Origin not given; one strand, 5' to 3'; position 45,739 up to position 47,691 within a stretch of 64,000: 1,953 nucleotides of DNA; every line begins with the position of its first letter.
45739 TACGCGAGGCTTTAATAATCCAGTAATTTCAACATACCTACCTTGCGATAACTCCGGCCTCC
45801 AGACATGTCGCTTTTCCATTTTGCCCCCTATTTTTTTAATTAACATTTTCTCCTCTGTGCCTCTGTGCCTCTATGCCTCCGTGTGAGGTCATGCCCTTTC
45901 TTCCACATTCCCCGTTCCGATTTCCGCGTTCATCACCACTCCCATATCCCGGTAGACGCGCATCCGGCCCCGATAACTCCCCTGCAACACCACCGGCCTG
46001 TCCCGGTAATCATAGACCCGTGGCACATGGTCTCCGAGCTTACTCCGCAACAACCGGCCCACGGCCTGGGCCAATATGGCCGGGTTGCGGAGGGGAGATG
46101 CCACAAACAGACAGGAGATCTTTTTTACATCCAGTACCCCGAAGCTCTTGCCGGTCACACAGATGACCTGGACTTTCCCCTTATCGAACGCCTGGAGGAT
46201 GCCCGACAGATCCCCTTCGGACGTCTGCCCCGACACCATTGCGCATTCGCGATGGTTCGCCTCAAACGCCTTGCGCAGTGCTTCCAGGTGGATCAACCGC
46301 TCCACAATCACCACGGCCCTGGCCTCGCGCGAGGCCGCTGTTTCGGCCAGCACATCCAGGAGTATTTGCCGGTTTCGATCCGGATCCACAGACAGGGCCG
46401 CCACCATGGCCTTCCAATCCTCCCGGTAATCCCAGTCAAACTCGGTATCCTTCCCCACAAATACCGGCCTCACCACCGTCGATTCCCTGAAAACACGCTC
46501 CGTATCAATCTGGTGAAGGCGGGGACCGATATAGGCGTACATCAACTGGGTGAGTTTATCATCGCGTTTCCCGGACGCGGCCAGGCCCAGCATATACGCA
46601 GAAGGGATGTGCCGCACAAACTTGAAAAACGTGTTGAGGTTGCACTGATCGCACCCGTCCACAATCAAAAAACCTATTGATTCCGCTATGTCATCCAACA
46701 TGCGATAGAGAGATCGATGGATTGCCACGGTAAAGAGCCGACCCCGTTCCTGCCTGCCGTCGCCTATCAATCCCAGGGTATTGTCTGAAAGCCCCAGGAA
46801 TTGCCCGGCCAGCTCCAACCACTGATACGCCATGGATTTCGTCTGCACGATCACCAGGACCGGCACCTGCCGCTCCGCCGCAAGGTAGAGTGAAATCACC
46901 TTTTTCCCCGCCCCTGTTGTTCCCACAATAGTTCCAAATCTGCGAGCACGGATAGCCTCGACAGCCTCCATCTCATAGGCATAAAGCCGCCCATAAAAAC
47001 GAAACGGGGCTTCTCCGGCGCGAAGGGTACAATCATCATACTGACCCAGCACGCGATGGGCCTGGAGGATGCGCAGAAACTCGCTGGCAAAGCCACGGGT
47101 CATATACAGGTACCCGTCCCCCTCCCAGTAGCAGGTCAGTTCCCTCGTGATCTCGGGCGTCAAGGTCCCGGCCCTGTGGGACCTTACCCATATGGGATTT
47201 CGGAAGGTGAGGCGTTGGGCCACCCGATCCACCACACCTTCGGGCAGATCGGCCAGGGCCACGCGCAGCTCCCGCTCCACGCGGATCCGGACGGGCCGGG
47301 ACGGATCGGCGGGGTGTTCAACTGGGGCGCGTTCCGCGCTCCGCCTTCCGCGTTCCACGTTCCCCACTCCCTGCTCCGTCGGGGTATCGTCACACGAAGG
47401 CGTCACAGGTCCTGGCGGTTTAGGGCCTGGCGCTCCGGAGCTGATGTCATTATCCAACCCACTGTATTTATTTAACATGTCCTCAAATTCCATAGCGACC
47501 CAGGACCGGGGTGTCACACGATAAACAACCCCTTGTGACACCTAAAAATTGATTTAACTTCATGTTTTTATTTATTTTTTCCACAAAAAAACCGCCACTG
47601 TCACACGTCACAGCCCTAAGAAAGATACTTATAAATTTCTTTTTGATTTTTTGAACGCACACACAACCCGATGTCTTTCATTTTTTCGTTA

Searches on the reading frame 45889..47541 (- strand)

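Call 12: search_protein_families(library=phrogs, proteins=[window:45889-47541:-])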
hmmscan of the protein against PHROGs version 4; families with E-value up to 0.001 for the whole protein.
window:45889-47541:- (550 aa): 3 families
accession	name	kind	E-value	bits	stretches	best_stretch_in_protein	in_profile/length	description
phrog_16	-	DNA, RNA and nucleotide metabolism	4.1e-27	95.8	1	186-518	273-604/986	DNA helicase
phrog_9690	-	DNA, RNA and nucleotide metabolism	6.5e-18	65.8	1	280-515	32-271/306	DNA helicase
phrog_16259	-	DNA, RNA and nucleotide metabolism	0.00012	22.4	1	188-299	120-235/330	DNA helicase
